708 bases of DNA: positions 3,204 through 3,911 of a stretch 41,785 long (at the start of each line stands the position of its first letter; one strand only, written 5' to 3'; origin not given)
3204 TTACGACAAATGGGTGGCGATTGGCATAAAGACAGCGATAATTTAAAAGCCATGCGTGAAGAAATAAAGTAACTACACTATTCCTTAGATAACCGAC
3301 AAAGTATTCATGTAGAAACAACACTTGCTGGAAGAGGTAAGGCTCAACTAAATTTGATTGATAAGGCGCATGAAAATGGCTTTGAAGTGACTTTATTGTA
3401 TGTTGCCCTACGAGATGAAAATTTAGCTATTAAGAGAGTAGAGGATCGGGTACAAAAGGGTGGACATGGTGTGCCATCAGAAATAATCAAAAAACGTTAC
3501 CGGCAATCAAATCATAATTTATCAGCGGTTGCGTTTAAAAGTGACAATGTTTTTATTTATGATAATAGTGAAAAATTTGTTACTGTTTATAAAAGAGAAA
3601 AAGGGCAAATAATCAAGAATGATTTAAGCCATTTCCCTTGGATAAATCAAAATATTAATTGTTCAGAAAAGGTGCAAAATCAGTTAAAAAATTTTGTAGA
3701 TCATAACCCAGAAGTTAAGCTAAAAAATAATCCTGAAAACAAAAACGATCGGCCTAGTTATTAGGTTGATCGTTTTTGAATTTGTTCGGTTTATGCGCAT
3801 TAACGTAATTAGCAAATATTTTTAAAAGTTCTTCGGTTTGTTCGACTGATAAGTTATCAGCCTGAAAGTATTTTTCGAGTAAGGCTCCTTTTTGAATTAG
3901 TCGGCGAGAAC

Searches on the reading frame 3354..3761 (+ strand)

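Call 50: search_protein_families(library=pfam, proteins=[window:3354-3761:+], max_evalue=0.001)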
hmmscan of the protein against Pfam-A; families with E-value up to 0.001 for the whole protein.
window:3354-3761:+ (136 aa): 1 family
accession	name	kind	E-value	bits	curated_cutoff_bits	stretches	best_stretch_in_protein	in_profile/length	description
PF06414.18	Zeta_toxin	-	7.7e-07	29.2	22.3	1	2-80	114-195/199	Zeta toxin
